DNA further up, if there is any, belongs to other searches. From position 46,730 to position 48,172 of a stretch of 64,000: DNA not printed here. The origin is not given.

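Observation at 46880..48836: AT-rich two-gene island: cytoplasmic beta-rich 380-aa protein with an aerolysin/ETX-like amphipathic hairpin plus a 5-TM partner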

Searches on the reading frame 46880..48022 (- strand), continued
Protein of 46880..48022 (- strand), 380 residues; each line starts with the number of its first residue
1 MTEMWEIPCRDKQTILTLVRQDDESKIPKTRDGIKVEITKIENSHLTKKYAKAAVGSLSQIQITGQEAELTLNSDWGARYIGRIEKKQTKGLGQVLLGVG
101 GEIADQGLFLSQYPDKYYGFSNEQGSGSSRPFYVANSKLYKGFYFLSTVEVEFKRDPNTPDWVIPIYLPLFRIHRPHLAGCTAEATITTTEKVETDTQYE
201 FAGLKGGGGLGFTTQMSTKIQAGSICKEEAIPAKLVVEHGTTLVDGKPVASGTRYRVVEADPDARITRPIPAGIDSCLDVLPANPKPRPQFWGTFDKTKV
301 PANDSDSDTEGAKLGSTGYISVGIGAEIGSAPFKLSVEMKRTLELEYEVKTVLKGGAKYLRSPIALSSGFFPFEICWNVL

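Call 42: list_cluster_members(proteins=[window:46880-48022:-, window:48285-48836:-, window:44376-46796:+, window:49179-49595:-, window:43313-44140:+])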
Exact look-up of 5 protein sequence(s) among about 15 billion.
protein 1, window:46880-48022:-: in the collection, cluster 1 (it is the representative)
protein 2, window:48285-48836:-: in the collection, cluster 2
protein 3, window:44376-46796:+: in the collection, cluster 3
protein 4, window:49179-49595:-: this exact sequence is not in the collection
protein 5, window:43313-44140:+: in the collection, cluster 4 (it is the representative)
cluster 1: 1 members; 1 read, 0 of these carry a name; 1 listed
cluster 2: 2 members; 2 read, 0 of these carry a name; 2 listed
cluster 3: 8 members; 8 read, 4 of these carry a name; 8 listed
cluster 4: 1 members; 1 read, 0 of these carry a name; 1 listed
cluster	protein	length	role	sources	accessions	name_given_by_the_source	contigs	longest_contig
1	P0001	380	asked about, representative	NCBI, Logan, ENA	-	-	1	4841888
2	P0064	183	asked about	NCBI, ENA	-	-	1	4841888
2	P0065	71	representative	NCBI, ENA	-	-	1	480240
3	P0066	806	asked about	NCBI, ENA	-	-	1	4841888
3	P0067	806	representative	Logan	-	-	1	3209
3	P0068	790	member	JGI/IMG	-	ATP-dependent Lon protease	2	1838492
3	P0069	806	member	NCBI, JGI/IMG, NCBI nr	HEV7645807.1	MAG TPA: endopeptidase La [Pyrinomonadaceae bacterium] | ATP-dependent Lon protease | endopeptidase La [Pyrinomonadaceae bacterium]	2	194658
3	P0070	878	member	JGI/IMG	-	ATP-dependent Lon protease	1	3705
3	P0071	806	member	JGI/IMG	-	ATP-dependent Lon protease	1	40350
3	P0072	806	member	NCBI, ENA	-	-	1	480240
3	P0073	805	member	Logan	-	-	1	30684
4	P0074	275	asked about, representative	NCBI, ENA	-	-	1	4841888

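Call 43: search_protein_families(library=pfam, alignment_id=A2, max_evalue=10)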
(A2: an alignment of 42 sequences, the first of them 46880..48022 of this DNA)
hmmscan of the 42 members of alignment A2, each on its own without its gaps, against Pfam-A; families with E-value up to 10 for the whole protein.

A. member 1, window:46880-48022:- (380 aa): 0 families

B. families by the number of members that match (of 42 scanned): 6 families
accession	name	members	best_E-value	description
PF07523.18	Big_3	1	0.091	Bacterial Ig-like domain (group 3)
PF24461.1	DUF7576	1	0.14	Family of unknown function (DUF7576)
PF14149.11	YhfH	1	0.17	YhfH-like protein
PF11880.13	DUF3400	1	0.2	Domain of unknown function (DUF3400)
PF07943.18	PBP5_C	1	0.23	Penicillin-binding protein 5, C-terminal domain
PF13991.11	BssS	1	0.23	BssS protein family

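Call 44: find_encoding_contigs(protein=P0072, flank=10000, max_places=3)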
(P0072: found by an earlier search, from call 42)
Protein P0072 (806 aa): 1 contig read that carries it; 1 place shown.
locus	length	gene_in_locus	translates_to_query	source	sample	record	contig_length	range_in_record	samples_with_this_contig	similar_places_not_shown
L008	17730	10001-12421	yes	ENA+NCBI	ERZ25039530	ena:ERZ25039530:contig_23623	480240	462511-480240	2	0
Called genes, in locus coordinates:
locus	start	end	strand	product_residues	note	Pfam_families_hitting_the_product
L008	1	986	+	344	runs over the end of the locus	PF01180:DHO_dh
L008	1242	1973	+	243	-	PF00215:OMPdecase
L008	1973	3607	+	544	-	PF11306:DUF3108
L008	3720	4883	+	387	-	PF04055:Radical_SAM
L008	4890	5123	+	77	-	PF21748:UPF0150 (weak), PF15919:HicB_lk_antitox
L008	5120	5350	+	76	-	PF07927:HicA_toxin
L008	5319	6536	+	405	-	PF06925:MGDG_synth, PF02350:Epimerase_2 (weak), PF00534:Glycos_transf_1 (weak), PF04101:Glyco_tran_28_C (weak), PF13692:Glyco_trans_1_4 (weak)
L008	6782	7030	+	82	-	-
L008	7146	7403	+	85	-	-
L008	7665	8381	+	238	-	PF00106:adh_short, PF08659:KR, PF13561:adh_short_C2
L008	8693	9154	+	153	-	PF00210:Ferritin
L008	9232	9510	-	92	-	-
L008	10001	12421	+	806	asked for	PF02190:LON_substr_bdg, PF00004:AAA, PF07728:AAA_5, PF22667:Lon_lid, PF05362:Lon_C, PF13541:ChlI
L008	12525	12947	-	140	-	-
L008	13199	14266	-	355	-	-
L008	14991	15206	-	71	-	-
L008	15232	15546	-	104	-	-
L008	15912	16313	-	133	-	PF07366:SnoaL, PF12680:SnoaL_2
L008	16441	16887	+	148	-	PF15956:DUF4760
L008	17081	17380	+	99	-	-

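Call 45: find_encoding_contigs(protein=P0069, flank=10000, max_places=3)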
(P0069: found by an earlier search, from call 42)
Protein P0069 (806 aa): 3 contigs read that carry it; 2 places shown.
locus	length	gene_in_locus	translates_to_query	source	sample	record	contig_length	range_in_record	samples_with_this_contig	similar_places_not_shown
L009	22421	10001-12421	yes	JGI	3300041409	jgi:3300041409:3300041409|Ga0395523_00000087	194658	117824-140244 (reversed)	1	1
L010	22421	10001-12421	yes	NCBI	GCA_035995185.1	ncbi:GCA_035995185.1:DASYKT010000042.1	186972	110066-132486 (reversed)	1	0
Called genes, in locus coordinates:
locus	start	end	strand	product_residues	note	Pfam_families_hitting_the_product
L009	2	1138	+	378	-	PF01180:DHO_dh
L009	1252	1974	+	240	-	PF00215:OMPdecase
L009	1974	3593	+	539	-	PF11306:DUF3108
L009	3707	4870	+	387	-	PF04055:Radical_SAM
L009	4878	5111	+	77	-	PF21748:UPF0150 (weak), PF15919:HicB_lk_antitox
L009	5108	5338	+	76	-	PF07927:HicA_toxin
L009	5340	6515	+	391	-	PF06925:MGDG_synth, PF02350:Epimerase_2 (weak), PF00534:Glycos_transf_1 (weak), PF04101:Glyco_tran_28_C (weak), PF13692:Glyco_trans_1_4 (weak)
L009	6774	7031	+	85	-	-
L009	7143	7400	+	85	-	-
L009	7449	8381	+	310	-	PF00106:adh_short, PF08659:KR, PF13561:adh_short_C2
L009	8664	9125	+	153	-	PF00210:Ferritin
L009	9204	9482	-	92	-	-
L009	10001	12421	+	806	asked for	PF02190:LON_substr_bdg, PF00004:AAA, PF07728:AAA_5, PF22667:Lon_lid, PF05362:Lon_C, PF13541:ChlI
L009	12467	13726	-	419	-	-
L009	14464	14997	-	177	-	-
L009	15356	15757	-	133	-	PF07366:SnoaL, PF12680:SnoaL_2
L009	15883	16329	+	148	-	PF15956:DUF4760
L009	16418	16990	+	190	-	PF02421:FeoB_N, PF01926:MMR_HSR1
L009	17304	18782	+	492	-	PF07498:Rho_N, PF07497:Rho_RNA_bind, PF00006:ATP-synt_ab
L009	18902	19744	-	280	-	PF07087:DUF1353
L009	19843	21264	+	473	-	PF08323:Glyco_transf_5, PF00534:Glycos_transf_1, PF13692:Glyco_trans_1_4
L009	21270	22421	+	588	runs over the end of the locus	PF13302:Acetyltransf_3, PF13420:Acetyltransf_4, PF00583:Acetyltransf_1, PF01757:Acyl_transf_3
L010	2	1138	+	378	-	PF01180:DHO_dh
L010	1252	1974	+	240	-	PF00215:OMPdecase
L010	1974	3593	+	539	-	PF11306:DUF3108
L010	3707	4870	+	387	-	PF04055:Radical_SAM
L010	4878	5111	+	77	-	PF21748:UPF0150 (weak), PF15919:HicB_lk_antitox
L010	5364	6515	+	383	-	PF06925:MGDG_synth, PF02350:Epimerase_2 (weak), PF00534:Glycos_transf_1 (weak), PF04101:Glyco_tran_28_C (weak), PF13692:Glyco_trans_1_4 (weak)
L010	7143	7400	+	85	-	-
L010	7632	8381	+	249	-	PF00106:adh_short, PF08659:KR, PF13561:adh_short_C2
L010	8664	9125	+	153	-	PF00210:Ferritin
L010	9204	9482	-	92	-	-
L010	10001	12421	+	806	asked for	PF02190:LON_substr_bdg, PF00004:AAA, PF07728:AAA_5, PF22667:Lon_lid, PF05362:Lon_C, PF13541:ChlI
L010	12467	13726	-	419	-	-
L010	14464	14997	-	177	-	-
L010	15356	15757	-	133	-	PF07366:SnoaL, PF12680:SnoaL_2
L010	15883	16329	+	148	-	PF15956:DUF4760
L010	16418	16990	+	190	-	PF02421:FeoB_N, PF01926:MMR_HSR1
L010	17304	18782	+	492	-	PF07498:Rho_N, PF07497:Rho_RNA_bind, PF00006:ATP-synt_ab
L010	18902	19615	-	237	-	PF07087:DUF1353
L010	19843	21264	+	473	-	PF08323:Glyco_transf_5, PF00534:Glycos_transf_1, PF13692:Glyco_trans_1_4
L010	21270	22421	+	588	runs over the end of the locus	PF13302:Acetyltransf_3, PF13420:Acetyltransf_4, PF00583:Acetyltransf_1, PF01757:Acyl_transf_3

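Call 52: search_protein_families(library=padloc, proteins=[L009:12467-13726:-, L008:13199-14296:-, L008:12525-12971:-, L001:2819-4078:+, L001:6155-7375:+, L001:7535-8680:+, L001:4100-4564:+, L001:4566-4802:+], max_evalue=0.1)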
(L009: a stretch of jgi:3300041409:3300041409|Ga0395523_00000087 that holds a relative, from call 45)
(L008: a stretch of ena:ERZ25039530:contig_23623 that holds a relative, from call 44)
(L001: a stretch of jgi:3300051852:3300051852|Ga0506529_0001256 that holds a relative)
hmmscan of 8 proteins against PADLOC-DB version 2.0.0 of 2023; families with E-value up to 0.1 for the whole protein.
L009:12467-13726:- (419 aa): 0 families

L008:13199-14296:- (365 aa): 0 families

L008:12525-12971:- (148 aa): 0 families

L001:2819-4078:+ (419 aa): 0 families

L001:6155-7375:+ (406 aa): 0 families

L001:7535-8680:+ (381 aa): 0 families

L001:4100-4564:+ (154 aa): 0 families

L001:4566-4802:+ (78 aa): 0 families

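Call 69: find_related_loci(query=A4, collection=metagenome_contigs, flank=6000)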
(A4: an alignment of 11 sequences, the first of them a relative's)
Query A4 (389 aa) in metagenome_contigs; peptide patterns used: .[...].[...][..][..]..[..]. (x = any residue, [..] = any of these).
34 stretches matched a pattern; 2 encode a relative of the query (tblastn E <= 1e-3); 2 distinct loci.
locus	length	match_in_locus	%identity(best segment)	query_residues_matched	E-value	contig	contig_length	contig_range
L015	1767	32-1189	42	1-388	6e-95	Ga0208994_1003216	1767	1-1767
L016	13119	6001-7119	41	11-388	5e-88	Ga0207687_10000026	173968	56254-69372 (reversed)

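Call 73: search_protein_families(library=pfam, proteins=[L016:2703-3428:+, L016:3346-4293:-, L016:4371-5885:+, L016:7128-7892:-, L016:7952-8812:-, L007:7155-7601:-, L007:10179-10409:+, L007:10757-11431:+], max_evalue=0.001)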
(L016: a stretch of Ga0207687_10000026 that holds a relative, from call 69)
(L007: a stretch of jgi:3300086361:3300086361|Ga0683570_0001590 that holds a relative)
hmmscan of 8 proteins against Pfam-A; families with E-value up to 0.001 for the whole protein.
L016:2703-3428:+ (241 aa): 1 family
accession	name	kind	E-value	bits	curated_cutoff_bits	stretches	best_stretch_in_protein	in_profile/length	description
PF06790.16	UPF0259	-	0.00012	22.4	31.4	1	49-200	85-229/248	Uncharacterised protein family (UPF0259)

L016:3346-4293:- (315 aa): 1 family
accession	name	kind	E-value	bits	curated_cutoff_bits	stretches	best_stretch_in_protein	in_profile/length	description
PF04951.18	Peptidase_M55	-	4.5e-40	138.2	25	1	1-235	1-231/264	D-aminopeptidase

L016:4371-5885:+ (504 aa): 9 families
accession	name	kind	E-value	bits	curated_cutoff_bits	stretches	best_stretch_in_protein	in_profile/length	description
PF00743.25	FMO-like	-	1.1e-13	50.9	22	1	85-353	84-332/532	Flavin-binding monooxygenase-like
PF13450.12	NAD_binding_8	-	1.3e-09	38.7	21.9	1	15-68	1-52/68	NAD(P)-binding Rossmann-like domain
PF01266.30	DAO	-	1.6e-09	38.2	27.9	1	12-50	1-38/353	FAD dependent oxidoreductase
PF07992.20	Pyr_redox_2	-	1.7e-09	38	26.1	1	12-235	2-192/291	Pyridine nucleotide-disulphide oxidoreductase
PF13738.12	Pyr_redox_3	-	4.5e-09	36.4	30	1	14-217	1-198/305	Pyridine nucleotide-disulphide oxidoreductase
PF00070.33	Pyr_redox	-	1.2e-05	26.1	22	0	185-225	1-41/82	Pyridine nucleotide-disulphide oxidoreductase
PF13434.12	Lys_Orn_oxgnase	-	6.1e-05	22.8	21.3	0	100-218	108-225/339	L-lysine 6-monooxygenase/L-ornithine 5-monooxygenase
PF01946.23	Thi4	-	0.00014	21.6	26.2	0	11-50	18-57/235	Thi4 family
PF01488.26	Shikimate_DH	-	0.00089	19.8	24.3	0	180-217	9-47/138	Shikimate / quinate 5-dehydrogenase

L016:7128-7892:- (254 aa): 1 family
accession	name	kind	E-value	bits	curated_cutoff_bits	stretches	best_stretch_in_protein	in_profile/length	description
PF04199.19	Cyclase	-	1.1e-32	113.6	23.1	1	10-195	1-140/142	Putative cyclase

L016:7952-8812:- (286 aa): 2 families
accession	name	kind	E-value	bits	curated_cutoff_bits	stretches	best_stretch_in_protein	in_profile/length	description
PF02739.22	5_3_exonuc_N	-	2.2e-40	138.5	34.3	1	5-172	2-164/164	5'-3' exonuclease, N-terminal resolvase-like domain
PF01367.25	5_3_exonuc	-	4.2e-20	72.5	40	1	173-250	1-78/97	5'-3' exonuclease, C-terminal SAM fold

L007:7155-7601:- (148 aa): 0 families

L007:10179-10409:+ (76 aa): 0 families

L007:10757-11431:+ (224 aa): 0 families

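Call 90: search_protein_families(library=phrogs, proteins=[window:46880-48022:-, L009:12467-13726:-, L008:13199-14296:-, P0006, P0010], max_evalue=0.01)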
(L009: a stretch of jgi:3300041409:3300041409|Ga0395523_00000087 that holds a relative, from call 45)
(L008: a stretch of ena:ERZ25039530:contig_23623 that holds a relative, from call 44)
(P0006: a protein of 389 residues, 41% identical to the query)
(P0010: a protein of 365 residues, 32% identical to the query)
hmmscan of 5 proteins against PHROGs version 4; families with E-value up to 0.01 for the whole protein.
window:46880-48022:- (380 aa): 0 families

L009:12467-13726:- (419 aa): 0 families

L008:13199-14296:- (365 aa): 0 families

P0006 (389 aa): 0 families

P0010 (365 aa): 0 families

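Call 91: search_protein_families(library=pfam, proteins=[L009:12467-13726:-, L008:13199-14296:-, L008:12525-12971:-, L001:2819-4078:+, L001:6155-7375:+, L003:1132-1383:+], max_evalue=0.01)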
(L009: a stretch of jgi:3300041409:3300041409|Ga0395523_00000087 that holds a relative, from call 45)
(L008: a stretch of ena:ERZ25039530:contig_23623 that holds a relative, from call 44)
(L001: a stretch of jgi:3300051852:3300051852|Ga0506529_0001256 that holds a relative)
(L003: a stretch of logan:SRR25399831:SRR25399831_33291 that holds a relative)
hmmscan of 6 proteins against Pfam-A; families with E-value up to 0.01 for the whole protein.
L009:12467-13726:- (419 aa): 0 families

L008:13199-14296:- (365 aa): 0 families

L008:12525-12971:- (148 aa): 0 families

L001:2819-4078:+ (419 aa): 0 families

L001:6155-7375:+ (406 aa): 0 families

L003:1132-1383:+ (83 aa): 0 families

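Call 94: find_related_loci(query=A4, collection=viral_contigs, flank=8000)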
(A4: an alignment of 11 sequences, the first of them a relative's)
Query A4 (389 aa) in viral_contigs; peptide patterns used: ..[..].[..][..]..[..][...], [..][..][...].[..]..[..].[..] (x = any residue, [..] = any of these).
41 stretches matched a pattern, but none encodes a relative of the query by tblastn (E <= 1e-3).

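Call 95: find_related_loci(query=A1, collection=viral_contigs, flank=8000)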
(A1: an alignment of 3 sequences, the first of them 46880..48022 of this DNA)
Query A1 (380 aa) in viral_contigs; peptide patterns used: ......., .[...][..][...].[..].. (x = any residue, [..] = any of these).
84 stretches matched a pattern, but none encodes a relative of the query by tblastn (E <= 1e-3).

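Call 96: find_encoding_contigs(protein=P0010, flank=8000, max_places=4)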
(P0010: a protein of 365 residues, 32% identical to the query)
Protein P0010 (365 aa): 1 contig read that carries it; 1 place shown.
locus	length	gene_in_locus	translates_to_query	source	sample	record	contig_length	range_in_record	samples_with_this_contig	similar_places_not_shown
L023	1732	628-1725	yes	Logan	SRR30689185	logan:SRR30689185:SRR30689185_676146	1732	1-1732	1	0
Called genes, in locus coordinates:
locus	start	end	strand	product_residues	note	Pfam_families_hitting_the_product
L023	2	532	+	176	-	?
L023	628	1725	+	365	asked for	-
